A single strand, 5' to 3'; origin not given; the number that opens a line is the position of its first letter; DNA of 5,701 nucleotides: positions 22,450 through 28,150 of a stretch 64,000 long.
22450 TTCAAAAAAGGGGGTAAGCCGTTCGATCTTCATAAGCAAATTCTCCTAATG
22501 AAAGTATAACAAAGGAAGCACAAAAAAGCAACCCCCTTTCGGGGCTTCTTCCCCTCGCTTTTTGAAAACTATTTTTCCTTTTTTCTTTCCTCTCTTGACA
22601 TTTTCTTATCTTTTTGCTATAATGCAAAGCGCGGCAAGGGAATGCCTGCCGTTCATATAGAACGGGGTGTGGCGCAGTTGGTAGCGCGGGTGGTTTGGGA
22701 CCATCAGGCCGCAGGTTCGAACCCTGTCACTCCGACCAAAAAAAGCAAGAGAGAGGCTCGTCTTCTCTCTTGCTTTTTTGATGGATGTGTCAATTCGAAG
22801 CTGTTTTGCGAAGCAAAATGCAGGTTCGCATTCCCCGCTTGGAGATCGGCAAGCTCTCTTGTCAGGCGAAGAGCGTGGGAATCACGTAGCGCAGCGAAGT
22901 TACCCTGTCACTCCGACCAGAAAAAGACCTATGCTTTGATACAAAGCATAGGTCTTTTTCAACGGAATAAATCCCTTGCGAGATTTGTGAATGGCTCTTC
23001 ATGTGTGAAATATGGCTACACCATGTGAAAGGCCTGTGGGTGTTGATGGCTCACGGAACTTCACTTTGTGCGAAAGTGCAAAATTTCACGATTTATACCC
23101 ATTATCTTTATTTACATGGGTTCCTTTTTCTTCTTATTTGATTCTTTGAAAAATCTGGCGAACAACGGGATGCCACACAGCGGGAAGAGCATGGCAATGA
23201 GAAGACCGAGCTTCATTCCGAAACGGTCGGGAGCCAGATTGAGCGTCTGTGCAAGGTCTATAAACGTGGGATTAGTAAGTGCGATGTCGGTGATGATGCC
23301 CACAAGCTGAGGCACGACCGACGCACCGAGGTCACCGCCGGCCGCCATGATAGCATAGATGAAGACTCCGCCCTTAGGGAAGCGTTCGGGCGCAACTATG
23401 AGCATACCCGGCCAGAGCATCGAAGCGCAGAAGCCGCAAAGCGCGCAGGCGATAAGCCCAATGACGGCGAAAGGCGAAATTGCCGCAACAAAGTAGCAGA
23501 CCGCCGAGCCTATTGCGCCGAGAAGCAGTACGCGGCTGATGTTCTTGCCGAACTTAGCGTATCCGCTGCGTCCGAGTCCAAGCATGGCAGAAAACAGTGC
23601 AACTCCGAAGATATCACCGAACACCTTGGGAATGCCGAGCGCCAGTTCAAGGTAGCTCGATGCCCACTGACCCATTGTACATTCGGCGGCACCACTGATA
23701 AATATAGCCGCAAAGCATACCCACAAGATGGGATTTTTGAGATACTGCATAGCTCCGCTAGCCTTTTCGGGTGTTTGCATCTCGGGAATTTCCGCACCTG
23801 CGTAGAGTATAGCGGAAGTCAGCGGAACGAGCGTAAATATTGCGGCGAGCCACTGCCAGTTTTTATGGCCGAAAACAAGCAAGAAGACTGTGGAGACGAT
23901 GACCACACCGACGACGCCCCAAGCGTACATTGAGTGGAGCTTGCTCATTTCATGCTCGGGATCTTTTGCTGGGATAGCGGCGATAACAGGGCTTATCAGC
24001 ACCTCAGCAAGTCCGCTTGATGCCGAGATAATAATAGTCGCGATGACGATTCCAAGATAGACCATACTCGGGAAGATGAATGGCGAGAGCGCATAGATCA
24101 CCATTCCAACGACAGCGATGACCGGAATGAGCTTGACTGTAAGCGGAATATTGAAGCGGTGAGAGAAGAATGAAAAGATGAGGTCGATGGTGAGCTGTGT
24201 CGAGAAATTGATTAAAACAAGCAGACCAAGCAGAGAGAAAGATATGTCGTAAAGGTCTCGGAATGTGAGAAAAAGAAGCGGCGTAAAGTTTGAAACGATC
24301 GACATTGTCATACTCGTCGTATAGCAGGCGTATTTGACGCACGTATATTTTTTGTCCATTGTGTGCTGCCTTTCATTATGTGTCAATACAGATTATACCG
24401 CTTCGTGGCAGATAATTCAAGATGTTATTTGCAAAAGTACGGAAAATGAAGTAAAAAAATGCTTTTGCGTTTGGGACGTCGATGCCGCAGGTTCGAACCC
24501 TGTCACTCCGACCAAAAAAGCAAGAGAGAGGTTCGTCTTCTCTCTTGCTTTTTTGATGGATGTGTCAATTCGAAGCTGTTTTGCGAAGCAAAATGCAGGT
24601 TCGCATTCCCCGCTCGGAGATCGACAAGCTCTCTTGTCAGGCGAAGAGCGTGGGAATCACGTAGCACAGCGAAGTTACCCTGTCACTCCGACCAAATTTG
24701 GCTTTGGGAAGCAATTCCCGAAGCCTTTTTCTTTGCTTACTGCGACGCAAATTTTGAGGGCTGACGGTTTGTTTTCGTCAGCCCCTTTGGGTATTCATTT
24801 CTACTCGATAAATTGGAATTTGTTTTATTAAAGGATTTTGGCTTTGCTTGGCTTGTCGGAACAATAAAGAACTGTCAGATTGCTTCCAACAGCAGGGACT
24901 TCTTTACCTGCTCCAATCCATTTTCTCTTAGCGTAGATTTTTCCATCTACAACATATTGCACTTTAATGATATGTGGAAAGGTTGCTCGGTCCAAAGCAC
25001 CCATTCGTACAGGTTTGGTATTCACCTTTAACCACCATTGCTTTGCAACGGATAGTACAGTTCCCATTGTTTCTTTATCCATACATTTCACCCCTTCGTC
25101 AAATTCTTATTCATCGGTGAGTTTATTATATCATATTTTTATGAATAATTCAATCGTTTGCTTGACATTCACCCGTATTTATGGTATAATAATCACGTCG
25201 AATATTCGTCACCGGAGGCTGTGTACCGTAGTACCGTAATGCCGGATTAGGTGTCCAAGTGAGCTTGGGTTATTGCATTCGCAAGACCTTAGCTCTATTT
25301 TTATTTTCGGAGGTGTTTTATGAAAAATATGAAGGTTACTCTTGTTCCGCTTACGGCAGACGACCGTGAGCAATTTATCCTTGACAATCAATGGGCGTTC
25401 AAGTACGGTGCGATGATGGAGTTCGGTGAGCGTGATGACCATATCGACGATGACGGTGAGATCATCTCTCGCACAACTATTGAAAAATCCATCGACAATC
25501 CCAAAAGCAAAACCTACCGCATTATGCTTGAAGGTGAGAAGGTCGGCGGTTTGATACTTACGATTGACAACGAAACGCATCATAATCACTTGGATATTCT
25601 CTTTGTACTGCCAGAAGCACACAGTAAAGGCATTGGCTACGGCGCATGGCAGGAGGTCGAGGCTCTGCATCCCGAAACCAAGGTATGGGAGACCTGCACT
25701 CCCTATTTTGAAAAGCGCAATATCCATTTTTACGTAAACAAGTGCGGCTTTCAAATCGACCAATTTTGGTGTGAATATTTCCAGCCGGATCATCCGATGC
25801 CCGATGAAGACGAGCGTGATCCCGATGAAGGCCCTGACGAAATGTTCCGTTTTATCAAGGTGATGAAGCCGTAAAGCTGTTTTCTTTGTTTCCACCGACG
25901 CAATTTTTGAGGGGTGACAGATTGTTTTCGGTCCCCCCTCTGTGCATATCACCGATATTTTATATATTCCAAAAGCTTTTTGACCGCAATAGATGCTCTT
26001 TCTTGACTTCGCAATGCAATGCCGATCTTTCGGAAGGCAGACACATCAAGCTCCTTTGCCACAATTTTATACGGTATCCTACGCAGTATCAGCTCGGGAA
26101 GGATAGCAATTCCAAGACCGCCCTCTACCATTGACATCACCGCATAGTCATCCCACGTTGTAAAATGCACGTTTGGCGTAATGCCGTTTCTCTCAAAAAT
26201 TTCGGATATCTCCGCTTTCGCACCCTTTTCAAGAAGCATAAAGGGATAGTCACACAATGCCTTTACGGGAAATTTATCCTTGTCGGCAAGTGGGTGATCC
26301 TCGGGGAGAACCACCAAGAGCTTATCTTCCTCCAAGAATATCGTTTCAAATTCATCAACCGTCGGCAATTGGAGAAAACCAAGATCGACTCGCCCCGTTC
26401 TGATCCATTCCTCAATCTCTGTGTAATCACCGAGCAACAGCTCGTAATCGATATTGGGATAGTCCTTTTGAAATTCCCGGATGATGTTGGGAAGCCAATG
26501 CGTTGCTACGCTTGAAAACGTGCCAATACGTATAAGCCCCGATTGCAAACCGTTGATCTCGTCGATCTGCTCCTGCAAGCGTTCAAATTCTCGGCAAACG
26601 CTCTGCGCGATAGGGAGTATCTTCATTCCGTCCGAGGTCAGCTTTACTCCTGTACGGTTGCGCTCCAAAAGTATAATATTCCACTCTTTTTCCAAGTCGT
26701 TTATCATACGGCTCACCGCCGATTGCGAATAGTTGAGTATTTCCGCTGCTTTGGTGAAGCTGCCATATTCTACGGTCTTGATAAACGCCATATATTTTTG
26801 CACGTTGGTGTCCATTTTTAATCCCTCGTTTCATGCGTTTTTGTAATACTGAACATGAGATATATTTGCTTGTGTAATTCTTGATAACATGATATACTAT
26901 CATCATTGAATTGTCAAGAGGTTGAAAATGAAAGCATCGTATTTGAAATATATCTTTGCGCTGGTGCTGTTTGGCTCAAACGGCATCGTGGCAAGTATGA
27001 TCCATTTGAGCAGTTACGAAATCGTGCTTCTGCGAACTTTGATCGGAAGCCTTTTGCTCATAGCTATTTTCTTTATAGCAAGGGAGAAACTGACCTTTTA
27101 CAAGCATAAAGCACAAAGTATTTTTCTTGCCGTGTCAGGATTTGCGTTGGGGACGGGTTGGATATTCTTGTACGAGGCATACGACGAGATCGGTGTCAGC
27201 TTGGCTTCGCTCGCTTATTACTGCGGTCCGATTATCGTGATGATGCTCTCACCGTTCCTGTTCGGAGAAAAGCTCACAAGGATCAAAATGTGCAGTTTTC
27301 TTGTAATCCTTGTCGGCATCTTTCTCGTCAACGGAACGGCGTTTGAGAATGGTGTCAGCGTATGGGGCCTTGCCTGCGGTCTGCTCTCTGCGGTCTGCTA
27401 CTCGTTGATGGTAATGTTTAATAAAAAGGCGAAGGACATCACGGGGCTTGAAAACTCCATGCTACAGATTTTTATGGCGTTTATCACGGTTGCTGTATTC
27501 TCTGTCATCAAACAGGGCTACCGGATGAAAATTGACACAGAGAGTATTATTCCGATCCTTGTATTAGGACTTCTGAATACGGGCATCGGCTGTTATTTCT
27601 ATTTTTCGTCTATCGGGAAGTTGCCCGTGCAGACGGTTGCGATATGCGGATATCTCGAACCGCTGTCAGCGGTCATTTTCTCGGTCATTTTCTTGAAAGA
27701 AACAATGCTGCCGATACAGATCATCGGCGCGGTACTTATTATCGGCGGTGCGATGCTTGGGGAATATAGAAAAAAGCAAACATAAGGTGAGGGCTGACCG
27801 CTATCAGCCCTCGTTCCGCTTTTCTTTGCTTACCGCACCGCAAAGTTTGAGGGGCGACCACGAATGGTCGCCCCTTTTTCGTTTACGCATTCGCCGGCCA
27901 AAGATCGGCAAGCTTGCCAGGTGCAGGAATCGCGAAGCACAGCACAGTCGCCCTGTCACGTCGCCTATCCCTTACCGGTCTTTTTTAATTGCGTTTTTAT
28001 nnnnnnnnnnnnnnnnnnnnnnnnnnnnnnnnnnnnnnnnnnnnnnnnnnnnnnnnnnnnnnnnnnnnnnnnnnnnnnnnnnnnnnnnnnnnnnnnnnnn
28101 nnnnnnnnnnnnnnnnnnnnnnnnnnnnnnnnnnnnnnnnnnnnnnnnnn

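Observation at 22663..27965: Integrase-less, lower-GC cargo island at tRNA-Pro, bounded and subdivided by copies of the tRNA 3' end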

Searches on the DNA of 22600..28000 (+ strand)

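Call 15: search_dna_similar(query=window:22600-28000:+, collection=plasmids, mode=distant, max_rows=15)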
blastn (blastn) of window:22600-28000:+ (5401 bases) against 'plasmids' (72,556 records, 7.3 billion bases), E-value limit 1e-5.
Records with a match: 155; places in all: 185; records where one place covers at least 80% of the query: 0.
Best place of each record, by identity: 90-95% 3; 80-90% 28; 60-80% 124.
By first word of the organism name: Priestia 55; Clostridioides 16; Bacillus 12; Agrobacterium 6; Escherichia 6; Bifidobacterium 6; Pantoea 5; Azospirillum 3; Burkholderia 3; Klebsiella 3; and 30 more.
By predicted mobility (MOB-suite, as given by PLSDB): non-mobilizable 136; conjugative 10; mobilizable 9.
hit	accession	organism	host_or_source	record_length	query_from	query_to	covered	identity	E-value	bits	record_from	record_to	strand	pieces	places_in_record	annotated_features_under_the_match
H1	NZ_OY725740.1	Monoglobus pectinilyticus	-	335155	3358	4654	22%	67.6%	1e-59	373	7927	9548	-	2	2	LysR family transcriptional regulator | DMT family transporter | hypothetical protein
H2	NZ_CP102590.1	Niallia taxi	-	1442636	3416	4296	16%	66.1%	9e-54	221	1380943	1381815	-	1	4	none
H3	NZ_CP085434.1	Priestia megaterium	single cell,soil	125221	3509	4295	15%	65.5%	6e-37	165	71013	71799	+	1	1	LysR family transcriptional regulator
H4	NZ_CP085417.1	Priestia megaterium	single cell,soil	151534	3509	4295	15%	65.5%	6e-37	165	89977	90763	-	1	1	LysR family transcriptional regulator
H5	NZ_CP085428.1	Priestia megaterium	single cell,soil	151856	3509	4295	15%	65.5%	6e-37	165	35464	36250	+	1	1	LysR family transcriptional regulator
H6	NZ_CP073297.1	Priestia megaterium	Homo sapiens,cell culture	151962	3509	4295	15%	65.5%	6e-37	165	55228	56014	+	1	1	LysR family transcriptional regulator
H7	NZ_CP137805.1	Priestia megaterium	Bacillus megaterium assembly,Arshan ...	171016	3509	4295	15%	65.3%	3e-35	159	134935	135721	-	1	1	LysR family transcriptional regulator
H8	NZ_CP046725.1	Pantoea agglomerans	pure culture,cherry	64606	3804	4279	9%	67.2%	2e-30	143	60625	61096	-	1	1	LysR family transcriptional regulator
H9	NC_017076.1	Selenomonas ruminantium subsp. lactilytica TAM6421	-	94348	2721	3159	8%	66.9%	5e-26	130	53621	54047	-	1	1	GNAT family N-acetyltransferase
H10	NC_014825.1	Ruminococcus albus 7 = DSM 20455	-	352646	2733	3168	8%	63.7%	5e-7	66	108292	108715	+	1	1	GNAT family N-acetyltransferase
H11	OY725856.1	Subdoligranulum variabile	-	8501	2236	2490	5%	66.3%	3e-9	73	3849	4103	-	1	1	record has no annotation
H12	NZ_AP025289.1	Treponema saccharophilum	-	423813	2989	3168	3%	70.6%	5e-13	87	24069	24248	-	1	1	GNAT family N-acetyltransferase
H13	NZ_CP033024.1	Agrobacterium fabrum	Prunus sp.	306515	3044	3168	2%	73.6%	3e-10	78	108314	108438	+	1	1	GNAT family N-acetyltransferase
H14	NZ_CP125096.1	Agrobacterium fabrum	Raspberry,cell culture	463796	3044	3168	2%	73.6%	3e-10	78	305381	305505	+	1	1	GNAT family N-acetyltransferase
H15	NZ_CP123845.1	Agrobacterium fabrum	Raspberry,cell culture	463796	3044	3168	2%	73.6%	3e-10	78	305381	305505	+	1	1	GNAT family N-acetyltransferase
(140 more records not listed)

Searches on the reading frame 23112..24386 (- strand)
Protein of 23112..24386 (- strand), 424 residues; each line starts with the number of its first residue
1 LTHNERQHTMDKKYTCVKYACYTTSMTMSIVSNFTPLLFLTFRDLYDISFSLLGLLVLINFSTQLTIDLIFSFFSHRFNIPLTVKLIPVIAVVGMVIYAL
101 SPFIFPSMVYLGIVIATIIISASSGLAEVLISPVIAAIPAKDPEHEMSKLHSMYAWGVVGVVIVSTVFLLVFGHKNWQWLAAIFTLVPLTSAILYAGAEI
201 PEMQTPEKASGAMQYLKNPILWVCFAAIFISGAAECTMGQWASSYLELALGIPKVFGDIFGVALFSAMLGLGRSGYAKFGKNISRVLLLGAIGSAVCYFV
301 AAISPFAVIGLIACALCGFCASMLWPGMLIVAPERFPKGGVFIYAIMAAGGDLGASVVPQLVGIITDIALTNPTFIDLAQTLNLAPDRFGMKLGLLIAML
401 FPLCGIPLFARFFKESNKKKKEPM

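Call 7: search_protein_families(library=pfam, proteins=[window:23112-24386:-], max_evalue=0.01)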
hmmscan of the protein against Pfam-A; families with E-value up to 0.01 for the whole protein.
window:23112-24386:- (424 aa): 1 family
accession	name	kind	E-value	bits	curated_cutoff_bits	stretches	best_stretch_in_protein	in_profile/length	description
PF07690.21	MFS_1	-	1.3e-14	54.4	33.4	1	25-359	6-347/347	Major Facilitator Superfamily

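Call 74: search_protein_families(library=ncbifam, proteins=[window:23112-24386:-], max_evalue=0.001)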
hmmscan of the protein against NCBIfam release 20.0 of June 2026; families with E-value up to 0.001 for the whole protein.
window:23112-24386:- (424 aa): 0 families

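Call 81: find_homologous_proteins(query=window:23112-24362:-, max_evalue=1e-60)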
Query window:23112-24362:- (416 aa): 4969 proteins with E <= 1e-60 among 8000 candidates; the best 120 are listed.
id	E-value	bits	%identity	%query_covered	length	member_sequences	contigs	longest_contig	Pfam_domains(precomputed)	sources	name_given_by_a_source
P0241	1.9e-253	859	93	100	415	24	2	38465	PF07690.22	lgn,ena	-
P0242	1.1e-192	659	69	99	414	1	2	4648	PF07690.22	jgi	-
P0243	1.8e-188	645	70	99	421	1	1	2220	PF07690.22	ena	-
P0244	7.2e-188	643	69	98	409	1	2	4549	PF07690.22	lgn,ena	-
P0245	1.5e-187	642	70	99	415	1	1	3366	PF07690.22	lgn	-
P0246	7.2e-186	636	70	98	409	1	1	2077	PF07690.22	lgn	-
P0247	7.5e-186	636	69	99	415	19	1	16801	PF07690.22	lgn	-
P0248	8.2e-186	636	70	98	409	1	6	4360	PF07690.22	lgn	-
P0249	2.7e-185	635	70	98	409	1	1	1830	PF07690.22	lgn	-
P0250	6.0e-183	627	69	99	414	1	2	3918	PF07690.22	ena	-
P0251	1.1e-182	626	68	97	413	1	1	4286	PF07690.22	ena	-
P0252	2.6e-182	625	68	98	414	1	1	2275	PF07690.22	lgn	-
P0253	3.1e-182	624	68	99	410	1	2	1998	PF07690.22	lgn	-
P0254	3.9e-182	624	69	99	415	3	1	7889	PF07690.22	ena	-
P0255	4.0e-182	624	69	99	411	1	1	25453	PF07690.22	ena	-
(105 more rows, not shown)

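Call 82: find_encoding_contigs(protein=P0241, flank=10000, max_places=4)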
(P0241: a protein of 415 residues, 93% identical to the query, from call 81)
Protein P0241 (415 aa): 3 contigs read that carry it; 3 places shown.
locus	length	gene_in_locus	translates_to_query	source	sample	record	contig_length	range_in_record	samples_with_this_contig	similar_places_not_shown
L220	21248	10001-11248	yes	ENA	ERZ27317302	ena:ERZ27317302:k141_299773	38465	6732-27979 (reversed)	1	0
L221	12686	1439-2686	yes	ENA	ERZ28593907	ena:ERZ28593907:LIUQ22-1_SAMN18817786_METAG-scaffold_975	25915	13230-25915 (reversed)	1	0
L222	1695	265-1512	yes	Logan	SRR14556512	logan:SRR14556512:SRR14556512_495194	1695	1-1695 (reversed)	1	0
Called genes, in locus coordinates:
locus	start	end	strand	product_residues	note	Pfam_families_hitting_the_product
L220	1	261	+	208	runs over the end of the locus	-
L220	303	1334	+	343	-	-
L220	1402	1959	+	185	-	PF10502:Peptidase_S26, PF00717:Peptidase_S24 (weak)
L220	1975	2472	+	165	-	-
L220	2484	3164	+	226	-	-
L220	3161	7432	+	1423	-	-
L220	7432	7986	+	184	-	-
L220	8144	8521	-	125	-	PF14198:TnpV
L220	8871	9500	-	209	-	-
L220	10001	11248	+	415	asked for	PF07690:MFS_1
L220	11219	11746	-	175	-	-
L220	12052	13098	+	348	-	PF02661:Fic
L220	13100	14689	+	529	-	PF12161:HsdM_N (weak), PF02384:N6_Mtase, PF01170:UPF0020, PF07669:Eco57I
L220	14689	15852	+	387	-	PF01420:Methylase_S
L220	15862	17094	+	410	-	PF14253:AbiH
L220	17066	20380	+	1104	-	PF13643:DUF4145 (faint), PF00270:DEAD, PF04851:ResIII, PF18766:SWI2_SNF2, PF00271:Helicase_C (weak), PF08463:EcoEI_R_C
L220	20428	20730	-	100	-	-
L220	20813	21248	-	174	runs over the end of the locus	PF20122:DUF6512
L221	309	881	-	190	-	-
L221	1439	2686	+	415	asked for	PF07690:MFS_1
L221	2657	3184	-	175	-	-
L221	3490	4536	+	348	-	PF02661:Fic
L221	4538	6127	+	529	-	PF12161:HsdM_N (weak), PF02384:N6_Mtase, PF01170:UPF0020, PF07669:Eco57I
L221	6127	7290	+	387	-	PF01420:Methylase_S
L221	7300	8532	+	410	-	PF14253:AbiH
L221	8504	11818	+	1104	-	PF13643:DUF4145 (faint), PF00270:DEAD, PF04851:ResIII, PF18766:SWI2_SNF2, PF00271:Helicase_C (weak), PF08463:EcoEI_R_C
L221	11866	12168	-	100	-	-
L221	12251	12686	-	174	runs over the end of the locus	PF20122:DUF6512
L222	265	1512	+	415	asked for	PF07690:MFS_1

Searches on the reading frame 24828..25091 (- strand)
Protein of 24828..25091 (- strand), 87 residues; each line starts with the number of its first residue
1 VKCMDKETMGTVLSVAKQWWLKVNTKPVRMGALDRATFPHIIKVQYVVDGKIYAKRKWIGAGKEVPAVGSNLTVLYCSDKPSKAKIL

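Call 7: search_protein_families(library=pfam, proteins=[window:24828-25091:-], max_evalue=0.01)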
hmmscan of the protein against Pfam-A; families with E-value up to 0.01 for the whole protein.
window:24828-25091:- (87 aa): 1 family
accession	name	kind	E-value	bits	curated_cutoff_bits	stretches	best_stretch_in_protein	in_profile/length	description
PF12158.14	DUF3592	-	1.8e-05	25.7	25.3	1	10-86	3-79/84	Domain of unknown function (DUF3592)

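Call 20: find_encoding_contigs(protein=window:24828-25085:-, flank=10000, max_places=10)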
Protein window:24828-25085:- (85 aa): no gene with exactly this product is on record in the collection.

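Call 74: search_protein_families(library=ncbifam, proteins=[window:24828-25091:-], max_evalue=0.001)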
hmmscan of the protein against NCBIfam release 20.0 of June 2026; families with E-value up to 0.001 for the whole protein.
window:24828-25091:- (87 aa): 0 families
